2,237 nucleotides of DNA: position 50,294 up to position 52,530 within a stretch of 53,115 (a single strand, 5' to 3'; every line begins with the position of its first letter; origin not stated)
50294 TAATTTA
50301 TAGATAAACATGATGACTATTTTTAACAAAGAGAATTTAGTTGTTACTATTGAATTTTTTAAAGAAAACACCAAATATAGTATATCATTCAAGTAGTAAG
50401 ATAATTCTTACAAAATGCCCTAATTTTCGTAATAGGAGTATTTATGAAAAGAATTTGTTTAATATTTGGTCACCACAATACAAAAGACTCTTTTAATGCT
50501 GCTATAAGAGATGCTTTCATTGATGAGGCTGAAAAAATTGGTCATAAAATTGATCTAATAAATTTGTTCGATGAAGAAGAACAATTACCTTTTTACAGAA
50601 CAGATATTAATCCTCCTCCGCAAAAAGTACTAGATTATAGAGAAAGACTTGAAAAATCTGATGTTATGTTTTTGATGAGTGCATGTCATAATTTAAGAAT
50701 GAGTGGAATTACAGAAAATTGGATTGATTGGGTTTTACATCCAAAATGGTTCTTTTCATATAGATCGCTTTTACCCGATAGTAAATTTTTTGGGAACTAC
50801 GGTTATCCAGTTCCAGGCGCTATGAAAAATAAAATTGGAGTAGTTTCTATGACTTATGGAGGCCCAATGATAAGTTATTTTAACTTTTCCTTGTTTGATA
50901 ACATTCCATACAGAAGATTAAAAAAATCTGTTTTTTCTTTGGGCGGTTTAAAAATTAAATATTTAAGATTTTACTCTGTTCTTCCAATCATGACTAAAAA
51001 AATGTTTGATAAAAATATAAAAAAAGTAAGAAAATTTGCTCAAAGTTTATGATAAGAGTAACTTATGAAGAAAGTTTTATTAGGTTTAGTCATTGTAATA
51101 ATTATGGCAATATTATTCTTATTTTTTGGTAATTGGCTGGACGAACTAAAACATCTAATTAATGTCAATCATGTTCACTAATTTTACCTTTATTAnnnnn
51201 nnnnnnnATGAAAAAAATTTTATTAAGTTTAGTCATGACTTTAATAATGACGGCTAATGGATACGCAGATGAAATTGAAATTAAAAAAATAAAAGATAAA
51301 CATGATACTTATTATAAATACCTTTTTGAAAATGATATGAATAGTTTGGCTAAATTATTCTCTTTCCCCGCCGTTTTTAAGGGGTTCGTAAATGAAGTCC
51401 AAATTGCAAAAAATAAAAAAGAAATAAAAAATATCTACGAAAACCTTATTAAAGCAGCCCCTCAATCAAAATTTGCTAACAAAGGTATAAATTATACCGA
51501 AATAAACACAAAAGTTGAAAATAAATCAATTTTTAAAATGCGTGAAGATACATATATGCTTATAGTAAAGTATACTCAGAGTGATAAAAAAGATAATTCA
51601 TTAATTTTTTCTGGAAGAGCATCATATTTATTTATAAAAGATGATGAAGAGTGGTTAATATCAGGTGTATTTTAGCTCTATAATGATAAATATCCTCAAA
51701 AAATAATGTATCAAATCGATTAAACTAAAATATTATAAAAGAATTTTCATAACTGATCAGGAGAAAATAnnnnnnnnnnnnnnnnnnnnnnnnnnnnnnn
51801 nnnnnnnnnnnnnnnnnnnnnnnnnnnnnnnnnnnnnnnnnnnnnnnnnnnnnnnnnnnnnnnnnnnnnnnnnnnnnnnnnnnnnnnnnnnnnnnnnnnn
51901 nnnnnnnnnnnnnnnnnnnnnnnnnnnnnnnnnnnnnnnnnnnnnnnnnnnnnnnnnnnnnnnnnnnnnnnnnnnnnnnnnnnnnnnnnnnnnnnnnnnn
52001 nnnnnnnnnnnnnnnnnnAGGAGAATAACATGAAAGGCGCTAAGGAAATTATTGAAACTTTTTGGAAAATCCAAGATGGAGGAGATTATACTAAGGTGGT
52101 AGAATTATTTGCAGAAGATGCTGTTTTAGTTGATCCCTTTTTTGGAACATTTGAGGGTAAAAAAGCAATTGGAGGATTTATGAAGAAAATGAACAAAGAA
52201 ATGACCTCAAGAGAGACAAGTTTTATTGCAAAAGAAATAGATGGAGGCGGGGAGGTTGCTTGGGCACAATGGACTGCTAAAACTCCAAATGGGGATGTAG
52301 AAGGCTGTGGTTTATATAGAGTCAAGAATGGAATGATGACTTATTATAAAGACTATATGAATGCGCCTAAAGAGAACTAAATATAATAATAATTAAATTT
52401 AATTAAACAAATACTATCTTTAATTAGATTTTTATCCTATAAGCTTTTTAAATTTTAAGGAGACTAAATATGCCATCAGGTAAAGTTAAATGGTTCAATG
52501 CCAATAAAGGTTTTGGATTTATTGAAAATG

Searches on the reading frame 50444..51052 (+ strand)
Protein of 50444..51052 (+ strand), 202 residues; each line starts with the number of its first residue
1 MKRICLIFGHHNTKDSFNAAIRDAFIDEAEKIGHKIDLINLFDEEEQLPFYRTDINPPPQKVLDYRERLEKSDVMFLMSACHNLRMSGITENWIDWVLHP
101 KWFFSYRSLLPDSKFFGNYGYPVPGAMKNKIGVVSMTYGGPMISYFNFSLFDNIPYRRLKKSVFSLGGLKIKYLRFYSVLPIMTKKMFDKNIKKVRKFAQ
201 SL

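Call 9: search_protein_families(library=pfam, proteins=[window:50444-51052:+], max_evalue=0.01)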
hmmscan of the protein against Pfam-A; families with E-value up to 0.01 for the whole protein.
window:50444-51052:+ (202 aa): 2 families
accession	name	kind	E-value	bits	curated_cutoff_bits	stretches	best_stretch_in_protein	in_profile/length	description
PF02525.22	Flavodoxin_2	-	2.7e-17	63.6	27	1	2-146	1-142/198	Flavodoxin-like fold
PF03358.20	FMN_red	-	2.7e-10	40.5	24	1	4-97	3-96/152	NADPH-dependent FMN reductase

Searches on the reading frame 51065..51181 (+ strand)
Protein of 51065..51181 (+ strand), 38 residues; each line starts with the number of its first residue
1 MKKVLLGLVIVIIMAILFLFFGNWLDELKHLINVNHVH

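Call 37: find_encoding_contigs(protein=window:51065-51181:+, flank=5000, max_places=6)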
Protein window:51065-51181:+ (38 aa): 8 contigs read that carry it; 6 places shown.
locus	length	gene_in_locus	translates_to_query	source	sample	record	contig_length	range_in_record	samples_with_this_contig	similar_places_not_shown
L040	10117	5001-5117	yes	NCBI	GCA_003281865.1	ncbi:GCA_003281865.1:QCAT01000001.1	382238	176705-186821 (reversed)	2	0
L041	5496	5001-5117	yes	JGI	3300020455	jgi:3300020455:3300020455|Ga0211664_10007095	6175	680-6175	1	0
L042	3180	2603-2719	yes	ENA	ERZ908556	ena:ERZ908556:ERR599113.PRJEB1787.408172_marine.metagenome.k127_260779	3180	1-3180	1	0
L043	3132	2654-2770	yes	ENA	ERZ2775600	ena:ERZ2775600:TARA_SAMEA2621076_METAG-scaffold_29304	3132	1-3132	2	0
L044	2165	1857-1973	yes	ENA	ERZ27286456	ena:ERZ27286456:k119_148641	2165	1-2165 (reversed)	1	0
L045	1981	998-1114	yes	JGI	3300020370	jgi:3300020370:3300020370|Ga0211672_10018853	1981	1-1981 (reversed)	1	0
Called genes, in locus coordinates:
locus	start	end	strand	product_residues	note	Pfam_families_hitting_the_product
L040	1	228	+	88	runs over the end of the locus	-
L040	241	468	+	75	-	-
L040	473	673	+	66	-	-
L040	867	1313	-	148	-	-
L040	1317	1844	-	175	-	-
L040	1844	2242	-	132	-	-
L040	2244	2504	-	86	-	-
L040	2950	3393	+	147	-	-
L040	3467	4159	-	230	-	PF00581:Rhodanese, PF16747:Adhesin_E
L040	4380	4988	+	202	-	PF02525:Flavodoxin_2, PF03358:FMN_red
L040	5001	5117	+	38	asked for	-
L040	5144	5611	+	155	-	-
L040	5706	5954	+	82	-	-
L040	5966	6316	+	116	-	PF12680:SnoaL_2, PF14534:DUF4440 (weak)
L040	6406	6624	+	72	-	PF00313:CSD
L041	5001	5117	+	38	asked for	-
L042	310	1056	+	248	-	PF01925:TauE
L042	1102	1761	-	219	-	PF00581:Rhodanese, PF16747:Adhesin_E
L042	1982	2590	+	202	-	PF02525:Flavodoxin_2, PF03358:FMN_red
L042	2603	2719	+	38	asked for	-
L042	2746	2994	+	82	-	-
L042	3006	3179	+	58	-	?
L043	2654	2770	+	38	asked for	-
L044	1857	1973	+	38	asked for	-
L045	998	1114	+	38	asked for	-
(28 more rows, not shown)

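Call 39: find_encoding_contigs(protein=window:51065-51181:+, flank=10000, max_places=1)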
Protein window:51065-51181:+ (38 aa): 8 contigs read that carry it; 1 place shown.
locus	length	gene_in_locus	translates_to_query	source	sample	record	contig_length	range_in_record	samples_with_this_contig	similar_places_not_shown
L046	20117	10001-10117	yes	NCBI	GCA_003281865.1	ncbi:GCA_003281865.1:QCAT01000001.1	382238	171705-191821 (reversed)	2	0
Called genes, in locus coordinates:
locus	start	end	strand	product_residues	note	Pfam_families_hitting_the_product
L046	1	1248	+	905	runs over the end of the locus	PF00521:DNA_topoisoIV, PF03989:DNA_gyraseA_C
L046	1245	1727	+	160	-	PF01467:CTP_transf_like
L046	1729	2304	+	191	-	PF00160:Pro_isomerase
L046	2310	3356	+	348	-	PF02547:Queuosine_synth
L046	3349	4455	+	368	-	PF01702:TGT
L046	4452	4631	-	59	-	-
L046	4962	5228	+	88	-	-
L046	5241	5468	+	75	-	-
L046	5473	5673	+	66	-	-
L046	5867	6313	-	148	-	-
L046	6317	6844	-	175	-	-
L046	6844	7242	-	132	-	-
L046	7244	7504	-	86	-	-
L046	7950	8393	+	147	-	-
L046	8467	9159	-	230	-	PF00581:Rhodanese, PF16747:Adhesin_E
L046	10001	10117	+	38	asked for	-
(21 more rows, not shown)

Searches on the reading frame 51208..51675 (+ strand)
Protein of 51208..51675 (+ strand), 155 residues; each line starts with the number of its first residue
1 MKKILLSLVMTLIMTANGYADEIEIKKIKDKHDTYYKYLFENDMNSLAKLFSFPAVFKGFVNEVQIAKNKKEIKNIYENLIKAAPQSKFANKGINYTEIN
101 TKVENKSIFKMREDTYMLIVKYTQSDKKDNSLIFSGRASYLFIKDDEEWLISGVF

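Call 9: search_protein_families(library=pfam, proteins=[window:51208-51675:+], max_evalue=0.01)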
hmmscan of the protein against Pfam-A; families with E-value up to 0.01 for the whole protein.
window:51208-51675:+ (155 aa): 1 family
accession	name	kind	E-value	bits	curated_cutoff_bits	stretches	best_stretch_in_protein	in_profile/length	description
PF14534.12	DUF4440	-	0.0073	17.2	25.2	0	89-151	47-107/107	Domain of unknown function (DUF4440)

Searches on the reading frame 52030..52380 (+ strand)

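Call 9: search_protein_families(library=pfam, proteins=[window:52030-52380:+], max_evalue=0.01)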
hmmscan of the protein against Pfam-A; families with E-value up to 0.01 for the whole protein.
window:52030-52380:+ (116 aa): 6 families
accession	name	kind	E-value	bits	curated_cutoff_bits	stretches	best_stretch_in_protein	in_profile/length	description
PF12680.13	SnoaL_2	-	1.1e-12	48.9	27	1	10-105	3-101/102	SnoaL-like domain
PF14534.12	DUF4440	-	3.6e-06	27.8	25.2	1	6-90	3-88/107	Domain of unknown function (DUF4440)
PF02136.26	NTF2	-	0.00017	22.4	21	1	4-61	2-59/116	Nuclear transport factor 2 (NTF2) domain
PF07858.18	LEH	-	0.00021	22.1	24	1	6-111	5-112/122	Limonene-1,2-epoxide hydrolase catalytic domain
PF13577.12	SnoaL_4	-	0.00056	20.4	24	1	6-56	11-62/126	SnoaL-like domain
PF13474.12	SnoaL_3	-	0.0033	18.2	22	1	6-98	3-98/121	SnoaL-like domain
